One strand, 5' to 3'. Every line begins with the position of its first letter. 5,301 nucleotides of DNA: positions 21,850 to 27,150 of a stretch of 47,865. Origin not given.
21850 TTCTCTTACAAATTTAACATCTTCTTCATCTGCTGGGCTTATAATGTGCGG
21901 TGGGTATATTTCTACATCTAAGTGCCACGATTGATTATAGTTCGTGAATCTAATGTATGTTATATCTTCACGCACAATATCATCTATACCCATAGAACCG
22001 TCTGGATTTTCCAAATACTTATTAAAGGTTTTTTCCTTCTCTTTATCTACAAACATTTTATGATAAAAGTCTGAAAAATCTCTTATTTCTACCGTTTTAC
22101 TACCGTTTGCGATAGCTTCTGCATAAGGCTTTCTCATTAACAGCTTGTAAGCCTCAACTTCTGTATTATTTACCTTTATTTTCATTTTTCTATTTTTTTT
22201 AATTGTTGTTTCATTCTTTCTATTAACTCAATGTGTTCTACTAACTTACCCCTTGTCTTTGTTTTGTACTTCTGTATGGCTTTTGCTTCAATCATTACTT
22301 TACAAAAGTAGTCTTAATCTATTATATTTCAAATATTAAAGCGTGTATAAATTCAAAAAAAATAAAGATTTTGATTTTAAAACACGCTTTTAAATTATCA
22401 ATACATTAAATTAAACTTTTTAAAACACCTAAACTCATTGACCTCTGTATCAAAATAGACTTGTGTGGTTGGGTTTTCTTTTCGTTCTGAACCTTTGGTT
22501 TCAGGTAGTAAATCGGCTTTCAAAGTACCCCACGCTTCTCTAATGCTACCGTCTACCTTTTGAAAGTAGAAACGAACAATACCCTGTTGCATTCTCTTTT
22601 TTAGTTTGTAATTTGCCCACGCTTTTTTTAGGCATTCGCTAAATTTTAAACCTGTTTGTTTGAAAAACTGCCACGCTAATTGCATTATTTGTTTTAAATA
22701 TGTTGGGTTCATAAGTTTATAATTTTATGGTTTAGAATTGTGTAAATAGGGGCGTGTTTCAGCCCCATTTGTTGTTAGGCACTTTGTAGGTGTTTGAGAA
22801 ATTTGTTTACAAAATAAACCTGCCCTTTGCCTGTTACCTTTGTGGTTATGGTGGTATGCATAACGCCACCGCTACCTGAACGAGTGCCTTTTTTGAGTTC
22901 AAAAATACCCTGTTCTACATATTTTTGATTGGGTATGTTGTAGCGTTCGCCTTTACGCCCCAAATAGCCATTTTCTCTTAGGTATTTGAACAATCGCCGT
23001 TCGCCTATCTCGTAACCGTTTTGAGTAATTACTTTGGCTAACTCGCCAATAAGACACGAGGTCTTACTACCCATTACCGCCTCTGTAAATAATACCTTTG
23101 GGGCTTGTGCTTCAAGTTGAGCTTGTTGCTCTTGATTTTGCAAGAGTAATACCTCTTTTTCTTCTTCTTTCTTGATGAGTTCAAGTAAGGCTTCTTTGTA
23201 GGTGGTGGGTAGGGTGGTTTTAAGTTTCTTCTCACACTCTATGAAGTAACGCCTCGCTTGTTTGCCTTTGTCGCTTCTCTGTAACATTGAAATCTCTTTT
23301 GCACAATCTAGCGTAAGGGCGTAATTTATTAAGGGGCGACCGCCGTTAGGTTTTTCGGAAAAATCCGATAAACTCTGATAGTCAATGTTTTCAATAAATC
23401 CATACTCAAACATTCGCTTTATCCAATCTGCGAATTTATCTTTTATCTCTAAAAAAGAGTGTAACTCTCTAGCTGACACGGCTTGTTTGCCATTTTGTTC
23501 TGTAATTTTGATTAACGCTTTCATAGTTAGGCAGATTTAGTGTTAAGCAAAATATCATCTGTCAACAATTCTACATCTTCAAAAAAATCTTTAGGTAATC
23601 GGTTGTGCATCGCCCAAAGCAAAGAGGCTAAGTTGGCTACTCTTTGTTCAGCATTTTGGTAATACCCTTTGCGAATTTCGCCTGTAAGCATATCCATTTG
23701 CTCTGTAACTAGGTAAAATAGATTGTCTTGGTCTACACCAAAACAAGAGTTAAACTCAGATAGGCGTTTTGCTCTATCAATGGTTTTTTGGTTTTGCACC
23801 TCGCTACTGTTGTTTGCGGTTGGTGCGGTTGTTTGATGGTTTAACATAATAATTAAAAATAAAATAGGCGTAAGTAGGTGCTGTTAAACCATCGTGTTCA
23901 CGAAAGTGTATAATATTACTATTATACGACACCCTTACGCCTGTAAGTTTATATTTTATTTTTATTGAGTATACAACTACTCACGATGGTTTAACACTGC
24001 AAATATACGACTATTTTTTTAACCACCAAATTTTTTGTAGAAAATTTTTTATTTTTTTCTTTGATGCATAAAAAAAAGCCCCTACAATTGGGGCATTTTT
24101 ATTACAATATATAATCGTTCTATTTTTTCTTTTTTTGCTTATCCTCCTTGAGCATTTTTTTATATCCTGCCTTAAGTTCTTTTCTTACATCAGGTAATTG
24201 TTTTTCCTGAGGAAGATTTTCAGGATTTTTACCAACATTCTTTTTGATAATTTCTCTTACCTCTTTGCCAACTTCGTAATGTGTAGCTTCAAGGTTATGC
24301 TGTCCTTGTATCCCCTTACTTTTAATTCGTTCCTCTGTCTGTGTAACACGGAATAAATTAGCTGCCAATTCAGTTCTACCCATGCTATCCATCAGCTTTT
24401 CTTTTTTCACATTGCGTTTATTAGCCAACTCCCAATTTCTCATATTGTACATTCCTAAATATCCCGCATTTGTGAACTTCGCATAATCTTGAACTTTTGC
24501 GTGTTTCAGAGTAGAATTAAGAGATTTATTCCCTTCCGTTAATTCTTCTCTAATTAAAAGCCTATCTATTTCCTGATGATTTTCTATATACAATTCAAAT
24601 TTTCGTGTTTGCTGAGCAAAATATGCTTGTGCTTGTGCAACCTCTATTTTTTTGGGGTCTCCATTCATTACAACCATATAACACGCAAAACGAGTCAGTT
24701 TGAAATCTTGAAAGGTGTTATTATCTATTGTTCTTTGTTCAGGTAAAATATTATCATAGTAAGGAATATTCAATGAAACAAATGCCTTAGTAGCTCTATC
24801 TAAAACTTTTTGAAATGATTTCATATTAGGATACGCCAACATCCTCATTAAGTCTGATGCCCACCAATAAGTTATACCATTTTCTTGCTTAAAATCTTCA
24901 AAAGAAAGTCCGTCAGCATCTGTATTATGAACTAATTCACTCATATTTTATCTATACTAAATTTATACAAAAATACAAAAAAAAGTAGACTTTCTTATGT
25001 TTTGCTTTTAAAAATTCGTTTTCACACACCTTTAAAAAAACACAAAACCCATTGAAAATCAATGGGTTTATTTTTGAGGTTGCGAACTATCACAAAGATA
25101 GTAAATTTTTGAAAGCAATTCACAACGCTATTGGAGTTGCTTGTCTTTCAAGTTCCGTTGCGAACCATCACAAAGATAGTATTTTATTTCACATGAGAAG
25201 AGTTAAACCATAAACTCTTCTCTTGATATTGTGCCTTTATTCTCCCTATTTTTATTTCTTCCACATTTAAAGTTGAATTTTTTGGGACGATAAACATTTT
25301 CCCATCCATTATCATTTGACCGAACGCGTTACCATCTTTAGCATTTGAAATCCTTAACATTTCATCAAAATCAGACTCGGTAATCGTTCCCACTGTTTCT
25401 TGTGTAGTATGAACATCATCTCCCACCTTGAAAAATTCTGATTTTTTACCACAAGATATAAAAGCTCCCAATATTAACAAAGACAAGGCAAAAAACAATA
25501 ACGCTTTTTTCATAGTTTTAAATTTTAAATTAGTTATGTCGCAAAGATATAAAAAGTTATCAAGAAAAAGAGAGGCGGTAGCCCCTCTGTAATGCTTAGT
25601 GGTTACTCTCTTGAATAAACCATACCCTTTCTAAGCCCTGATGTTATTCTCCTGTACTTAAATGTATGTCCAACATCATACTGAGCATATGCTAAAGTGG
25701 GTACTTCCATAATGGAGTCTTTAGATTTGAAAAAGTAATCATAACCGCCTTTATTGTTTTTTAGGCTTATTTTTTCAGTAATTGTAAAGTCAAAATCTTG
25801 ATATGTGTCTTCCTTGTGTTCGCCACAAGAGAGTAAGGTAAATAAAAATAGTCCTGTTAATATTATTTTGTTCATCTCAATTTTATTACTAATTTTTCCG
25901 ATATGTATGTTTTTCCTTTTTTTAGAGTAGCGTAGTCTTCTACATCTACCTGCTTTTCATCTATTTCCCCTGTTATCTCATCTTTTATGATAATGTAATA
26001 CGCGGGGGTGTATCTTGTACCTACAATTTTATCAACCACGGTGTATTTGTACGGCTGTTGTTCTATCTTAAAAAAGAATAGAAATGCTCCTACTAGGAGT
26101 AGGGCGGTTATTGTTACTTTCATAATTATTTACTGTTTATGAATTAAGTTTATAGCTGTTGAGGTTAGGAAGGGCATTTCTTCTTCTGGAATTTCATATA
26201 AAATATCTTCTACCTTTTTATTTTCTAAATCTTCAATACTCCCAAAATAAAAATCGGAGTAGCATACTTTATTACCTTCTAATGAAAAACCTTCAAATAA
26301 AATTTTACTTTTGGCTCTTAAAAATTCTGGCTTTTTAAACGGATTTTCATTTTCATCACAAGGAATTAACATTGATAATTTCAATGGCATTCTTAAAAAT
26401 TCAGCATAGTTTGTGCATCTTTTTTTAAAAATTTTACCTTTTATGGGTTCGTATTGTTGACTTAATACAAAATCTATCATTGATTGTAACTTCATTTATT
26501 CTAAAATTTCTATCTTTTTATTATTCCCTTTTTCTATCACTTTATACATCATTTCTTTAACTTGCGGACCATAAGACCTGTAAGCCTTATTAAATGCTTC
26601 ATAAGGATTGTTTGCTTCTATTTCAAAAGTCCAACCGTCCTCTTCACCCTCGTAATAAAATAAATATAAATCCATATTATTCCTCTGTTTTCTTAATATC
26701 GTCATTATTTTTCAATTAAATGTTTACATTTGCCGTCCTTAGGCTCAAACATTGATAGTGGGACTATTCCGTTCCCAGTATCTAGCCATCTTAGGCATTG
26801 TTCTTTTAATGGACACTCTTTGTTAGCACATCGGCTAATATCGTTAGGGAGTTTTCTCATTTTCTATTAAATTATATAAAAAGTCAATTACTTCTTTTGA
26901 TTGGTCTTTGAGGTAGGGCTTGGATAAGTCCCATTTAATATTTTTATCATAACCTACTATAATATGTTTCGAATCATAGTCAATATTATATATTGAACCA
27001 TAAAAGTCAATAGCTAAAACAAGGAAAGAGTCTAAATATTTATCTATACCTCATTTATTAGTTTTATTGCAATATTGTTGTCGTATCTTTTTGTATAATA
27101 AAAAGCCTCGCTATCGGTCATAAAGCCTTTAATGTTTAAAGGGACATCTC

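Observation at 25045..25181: Tandem 25-bp direct repeats carrying -7 boxes upstream of a bidirectional terminator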

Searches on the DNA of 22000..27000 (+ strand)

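Call 12: search_dna_similar(query=window:22000-27000:+, collection=phages, mode=near, max_rows=20)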
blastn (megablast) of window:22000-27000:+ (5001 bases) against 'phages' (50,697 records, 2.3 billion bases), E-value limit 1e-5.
Records with a match: 22; places in all: 43; records where one place covers at least 80% of the query: 8.
Best place of each record, by identity: >=99% 11; 95-99% 4; 90-95% 7.
By first word of the organism name: Riemerella 21; Phage 1.
By host as written in the record: Riemerella anatipestifer 6; Riemerella sp. 5; Riemerella anatipestifer RA21 3; Riemerella anatipestifer RAf1 1; Riemerella anatipestifer RAf71 1; Riemerella anatipestifer RAf8 1; Riemerella anatipestifer RAf2 1; Riemerella anatipestifer RAf490 1; and 3 more.
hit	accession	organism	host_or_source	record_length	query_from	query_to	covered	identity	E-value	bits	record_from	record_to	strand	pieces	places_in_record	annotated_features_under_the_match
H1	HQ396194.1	Riemerella phage RAP44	Riemerella anatipestifer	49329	1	5001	100%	100.0%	0e+0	9237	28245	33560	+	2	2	DNA-damage-inducible protein D | phage antirepressor protein | bacteriophage lambda NinG protein | hypothetical protein (x8)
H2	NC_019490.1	Riemerella phage RAP44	Riemerella anatipestifer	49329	1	5001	100%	100.0%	0e+0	9237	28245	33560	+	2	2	DNA-damage-inducible protein D | anti-repressor | NinG/ Rap DNA junction specific endonuclease | hypothetical protein (x7) | SH3 beta-barrel fold-containing protein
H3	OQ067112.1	Riemerella phage vB_RanS_CRP2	Riemerella anatipestifer RAf1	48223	1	5001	100%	100.0%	0e+0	9237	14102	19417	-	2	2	DNA-damage-inducible protein D | hypothetical protein (x10) | NinG protein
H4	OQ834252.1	Riemerella phage vB_RanS_CRP12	Riemerella anatipestifer RAf71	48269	1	5001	100%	100.0%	0e+0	9237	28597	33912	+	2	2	DNA-damage-inducible protein D | hypothetical protein (x10) | NinG protein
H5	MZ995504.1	Riemerella phage vB_RanS_PT03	Riemerella anatipestifer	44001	1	5001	100%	100.0%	0e+0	9236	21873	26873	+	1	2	DNA-damage-inducible protein D | antirepressor protein | hypothetical protein (x8) | DUF2693 domain-containing protein | antirepressor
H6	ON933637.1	Riemerella phage vB_RanS_PT15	Riemerella anatipestifer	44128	1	5001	100%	100.0%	0e+0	9236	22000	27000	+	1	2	DNA-damage-inducible protein D | antirepressor protein | hypothetical protein (x9) | recombination protein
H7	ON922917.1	Riemerella phage vB_RanS_PT33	Riemerella anatipestifer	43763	1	5001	100%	100.0%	0e+0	9236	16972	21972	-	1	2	DNA-damage-inducible protein D | antirepressor protein | hypothetical protein (x9) | recombination protein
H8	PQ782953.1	Riemerella phage vB_RanS_CRP34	Riemerella anatipestifer RAf8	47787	1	5001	100%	98.7%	0e+0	8880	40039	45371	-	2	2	DNA-damage-inducible protein D | KilAC domain protein | NinG recombination protein | hypothetical protein (x9)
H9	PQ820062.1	Riemerella phage PJX6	Riemerella sp.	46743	1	5001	73%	99.9%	0e+0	6739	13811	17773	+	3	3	antirepressor protein | recombination protein NinG | hypothetical protein (x8)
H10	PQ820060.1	Riemerella phage PJR4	Riemerella sp.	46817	1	5001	73%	100.0%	0e+0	6739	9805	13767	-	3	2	antirepressor protein | recombination protein NinG | hypothetical protein (x8)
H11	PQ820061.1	Riemerella phage PJL1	Riemerella sp.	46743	1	5001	73%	100.0%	0e+0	6739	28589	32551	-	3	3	antirepressor protein | recombination protein NinG | hypothetical protein (x8)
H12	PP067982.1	Riemerella phage vB_RanS_GDF21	Riemerella anatipestifer RA21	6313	1500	4922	57%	98.8%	0e+0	5071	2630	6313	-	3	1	DNA-damage-inducible protein D | hypothetical protein (x8)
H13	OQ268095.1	Riemerella phage vB_RanS_CRP5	Riemerella anatipestifer RAf2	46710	182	3714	56%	98.2%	0e+0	4919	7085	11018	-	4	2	DNA-damage-inducible protein D | antirepressor | hypothetical protein (x6)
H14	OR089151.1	Riemerella phage vB_RanS_CRP19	Riemerella anatipestifer RAf490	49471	235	3182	49%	94.9%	0e+0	3807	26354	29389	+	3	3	DNA-damage-inducible protein D | antirepressor | hypothetical protein (x4)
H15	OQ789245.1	Riemerella phage vB_RanS_CRP6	Riemerella anatipestifer RAf63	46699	182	3714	26%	96.9%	0e+0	2189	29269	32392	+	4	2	antirepressor | hypothetical protein (x6)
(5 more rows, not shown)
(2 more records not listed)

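Call 13: search_dna_similar(query=window:24945-25183:+, collection=phages, mode=distant, max_rows=30, max_evalue=0.01)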
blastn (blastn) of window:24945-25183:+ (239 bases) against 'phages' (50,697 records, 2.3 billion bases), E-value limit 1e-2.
Records with a match: 19; places in all: 32; records where one place covers at least 80% of the query: 11.
Best place of each record, by identity: >=99% 10; 90-95% 1; 80-90% 8.
By first word of the organism name: Riemerella 19.
By host as written in the record: Riemerella anatipestifer 6; Riemerella sp. 5; Riemerella anatipestifer RAf8 1; Riemerella anatipestifer RAf2 1; Riemerella anatipestifer RAf1 1; Riemerella anatipestifer RAf71 1; Riemerella anatipestifer RA21 1; Riemerella anatipestifer RAf490 1; and 2 more.
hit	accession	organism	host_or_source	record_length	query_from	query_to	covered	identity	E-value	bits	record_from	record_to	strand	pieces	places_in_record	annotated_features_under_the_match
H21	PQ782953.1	Riemerella phage vB_RanS_CRP34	Riemerella anatipestifer RAf8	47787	1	239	100%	100.0%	3e-119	432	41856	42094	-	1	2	none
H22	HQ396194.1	Riemerella phage RAP44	Riemerella anatipestifer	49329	1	239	100%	100.0%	3e-119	432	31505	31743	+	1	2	none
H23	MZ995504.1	Riemerella phage vB_RanS_PT03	Riemerella anatipestifer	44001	1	239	100%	100.0%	3e-119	432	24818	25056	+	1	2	none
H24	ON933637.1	Riemerella phage vB_RanS_PT15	Riemerella anatipestifer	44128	1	239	100%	100.0%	3e-119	432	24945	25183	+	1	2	none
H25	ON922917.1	Riemerella phage vB_RanS_PT33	Riemerella anatipestifer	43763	1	239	100%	100.0%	3e-119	432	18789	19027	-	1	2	none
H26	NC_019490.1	Riemerella phage RAP44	Riemerella anatipestifer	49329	1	239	100%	100.0%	3e-119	432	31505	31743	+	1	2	none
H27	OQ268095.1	Riemerella phage vB_RanS_CRP5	Riemerella anatipestifer RAf2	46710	1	239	100%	100.0%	3e-119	432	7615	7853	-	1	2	none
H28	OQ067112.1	Riemerella phage vB_RanS_CRP2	Riemerella anatipestifer RAf1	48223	1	239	100%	100.0%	3e-119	432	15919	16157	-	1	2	none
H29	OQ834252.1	Riemerella phage vB_RanS_CRP12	Riemerella anatipestifer RAf71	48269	1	239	100%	100.0%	3e-119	432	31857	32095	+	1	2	none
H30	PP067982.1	Riemerella phage vB_RanS_GDF21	Riemerella anatipestifer RA21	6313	1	239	100%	99.6%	1e-117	427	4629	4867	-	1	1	none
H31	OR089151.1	Riemerella phage vB_RanS_CRP19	Riemerella anatipestifer RAf490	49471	1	237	99%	91.7%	3e-89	333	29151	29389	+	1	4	none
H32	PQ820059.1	Riemerella phage PJO17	Riemerella sp.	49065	63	158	40%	82.5%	2e-15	89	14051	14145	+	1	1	none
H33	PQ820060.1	Riemerella phage PJR4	Riemerella sp.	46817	63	158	40%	82.5%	2e-15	89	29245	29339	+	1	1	none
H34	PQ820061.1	Riemerella phage PJL1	Riemerella sp.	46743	63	158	40%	82.5%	2e-15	89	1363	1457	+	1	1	none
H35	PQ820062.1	Riemerella phage PJX6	Riemerella sp.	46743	63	158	40%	82.5%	2e-15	89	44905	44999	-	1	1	none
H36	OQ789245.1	Riemerella phage vB_RanS_CRP6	Riemerella anatipestifer RAf63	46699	89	152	27%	89.1%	3e-13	82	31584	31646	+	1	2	hypothetical protein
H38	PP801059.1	Riemerella phage GRNRAP2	Riemerella anatipestifer 116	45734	92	158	28%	80.9%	3e-6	58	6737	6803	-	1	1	none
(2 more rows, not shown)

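Call 14: get_annotated_region(hit=H24, flank=3000)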
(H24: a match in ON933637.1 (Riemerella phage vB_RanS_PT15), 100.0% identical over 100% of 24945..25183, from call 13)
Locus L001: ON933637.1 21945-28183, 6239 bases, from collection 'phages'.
description: Riemerella phage vB_RanS_PT15, complete genome.
organism: Riemerella phage vB_RanS_PT15 (NCBI taxid 2968247)
taxonomy: Viruses; Duplodnaviria; Heunggongvirae; Uroviricota; Caudoviricetes
host: Riemerella anatipestifer; source: -; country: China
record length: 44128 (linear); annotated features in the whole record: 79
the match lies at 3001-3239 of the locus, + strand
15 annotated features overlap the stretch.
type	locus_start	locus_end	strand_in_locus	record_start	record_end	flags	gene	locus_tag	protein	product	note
CDS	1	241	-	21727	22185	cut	-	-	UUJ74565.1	hypothetical protein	-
CDS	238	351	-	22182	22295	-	-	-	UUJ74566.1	recombination protein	recombination protein NinG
CDS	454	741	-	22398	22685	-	-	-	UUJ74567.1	hypothetical protein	-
CDS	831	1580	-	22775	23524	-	-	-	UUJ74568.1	antirepressor protein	-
CDS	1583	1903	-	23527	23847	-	-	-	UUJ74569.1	hypothetical protein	-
CDS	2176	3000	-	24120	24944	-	-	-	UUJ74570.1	DNA-damage-inducible protein D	-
CDS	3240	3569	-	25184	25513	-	-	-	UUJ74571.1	hypothetical protein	-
CDS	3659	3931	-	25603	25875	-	-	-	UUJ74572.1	hypothetical protein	-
CDS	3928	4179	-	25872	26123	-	-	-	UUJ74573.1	hypothetical protein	-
CDS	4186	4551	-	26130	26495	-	-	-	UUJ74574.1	hypothetical protein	-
CDS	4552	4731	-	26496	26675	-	-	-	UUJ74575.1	hypothetical protein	-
CDS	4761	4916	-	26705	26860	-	-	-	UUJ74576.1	hypothetical protein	-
CDS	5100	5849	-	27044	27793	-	-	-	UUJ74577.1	hypothetical protein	-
CDS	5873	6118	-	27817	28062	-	-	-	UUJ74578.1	hypothetical protein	-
CDS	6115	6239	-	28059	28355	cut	-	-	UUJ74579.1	DNA-binding protein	-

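Call 15: get_annotated_region(hit=H31, flank=2000)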
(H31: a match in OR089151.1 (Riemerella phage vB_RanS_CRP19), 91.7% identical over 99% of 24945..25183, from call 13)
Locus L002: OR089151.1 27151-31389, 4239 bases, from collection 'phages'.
description: Riemerella phage vB_RanS_CRP19, complete genome.
organism: Riemerella phage vB_RanS_CRP19 (NCBI taxid 3053250)
taxonomy: Viruses; Duplodnaviria; Heunggongvirae; Uroviricota; Caudoviricetes
host: Riemerella anatipestifer RAf490; source: duck excrement; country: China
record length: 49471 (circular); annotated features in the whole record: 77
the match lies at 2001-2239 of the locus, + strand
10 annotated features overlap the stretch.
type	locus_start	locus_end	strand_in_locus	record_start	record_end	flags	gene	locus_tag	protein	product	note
CDS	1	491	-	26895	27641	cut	-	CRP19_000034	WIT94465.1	antirepressor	-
CDS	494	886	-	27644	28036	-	-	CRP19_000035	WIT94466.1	hypothetical protein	-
CDS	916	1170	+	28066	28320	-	-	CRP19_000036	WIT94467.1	hypothetical protein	-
CDS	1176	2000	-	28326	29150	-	-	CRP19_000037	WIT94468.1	DNA-damage-inducible protein D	-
CDS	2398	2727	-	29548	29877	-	-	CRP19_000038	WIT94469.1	hypothetical protein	-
CDS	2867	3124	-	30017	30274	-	-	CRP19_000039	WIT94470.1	hypothetical protein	-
CDS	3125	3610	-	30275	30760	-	-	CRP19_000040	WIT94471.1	hypothetical protein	-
CDS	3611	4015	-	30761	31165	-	-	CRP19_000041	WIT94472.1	hypothetical protein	-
CDS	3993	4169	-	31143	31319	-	-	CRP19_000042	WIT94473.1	hypothetical protein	-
CDS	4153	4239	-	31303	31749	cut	-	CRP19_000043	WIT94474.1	hypothetical protein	-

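Call 16: get_annotated_region(hit=H32, flank=2000)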
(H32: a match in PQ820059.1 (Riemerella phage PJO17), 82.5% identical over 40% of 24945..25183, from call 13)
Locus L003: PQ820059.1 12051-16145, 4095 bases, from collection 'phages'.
description: Riemerella phage PJO17, complete genome.
organism: Riemerella phage PJO17 (NCBI taxid 3390499)
taxonomy: Viruses; Duplodnaviria; Heunggongvirae; Uroviricota; Caudoviricetes
host: Riemerella sp.; source: -; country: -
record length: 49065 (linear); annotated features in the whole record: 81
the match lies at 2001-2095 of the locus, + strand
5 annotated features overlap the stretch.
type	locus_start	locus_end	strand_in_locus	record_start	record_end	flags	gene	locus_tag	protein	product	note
CDS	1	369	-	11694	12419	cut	-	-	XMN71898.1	antirepressor protein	-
CDS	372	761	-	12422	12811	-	-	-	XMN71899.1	hypothetical protein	-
CDS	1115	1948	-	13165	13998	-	-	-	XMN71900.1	DUF3800 domain-containing protein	-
CDS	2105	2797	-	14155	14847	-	-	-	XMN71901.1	Ig-like domain-containing protein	-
CDS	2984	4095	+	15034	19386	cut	-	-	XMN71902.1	tape measure protein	-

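Call 19: get_annotated_region(hit=H36, flank=2000)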
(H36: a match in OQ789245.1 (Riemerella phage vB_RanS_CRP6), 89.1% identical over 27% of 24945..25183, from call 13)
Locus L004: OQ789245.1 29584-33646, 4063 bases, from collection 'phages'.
description: Riemerella phage vB_RanS_CRP6, complete genome.
organism: Riemerella phage vB_RanS_CRP6 (NCBI taxid 3043431)
taxonomy: Viruses; Duplodnaviria; Heunggongvirae; Uroviricota; Caudoviricetes
host: Riemerella anatipestifer RAf63; source: duck excrement; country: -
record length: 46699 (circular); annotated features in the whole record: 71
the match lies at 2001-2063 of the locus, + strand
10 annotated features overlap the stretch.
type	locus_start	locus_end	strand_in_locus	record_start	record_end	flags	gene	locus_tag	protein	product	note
CDS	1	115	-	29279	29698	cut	-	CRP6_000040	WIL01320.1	hypothetical protein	-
CDS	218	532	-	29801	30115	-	-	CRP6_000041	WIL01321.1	hypothetical protein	-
CDS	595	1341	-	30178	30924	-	-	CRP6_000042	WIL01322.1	antirepressor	-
CDS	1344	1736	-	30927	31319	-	-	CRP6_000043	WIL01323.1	hypothetical protein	-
CDS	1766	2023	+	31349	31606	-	-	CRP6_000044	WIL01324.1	hypothetical protein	-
CDS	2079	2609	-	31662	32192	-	-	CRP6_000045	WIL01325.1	hypothetical protein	-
CDS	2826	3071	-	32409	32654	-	-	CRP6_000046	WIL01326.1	hypothetical protein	-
CDS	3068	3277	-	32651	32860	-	-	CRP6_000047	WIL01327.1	hypothetical protein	-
CDS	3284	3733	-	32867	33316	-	-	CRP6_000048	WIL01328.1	hypothetical protein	-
CDS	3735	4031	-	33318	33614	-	-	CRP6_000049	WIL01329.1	nucleoside triphosphate pyrophosphohydrolase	-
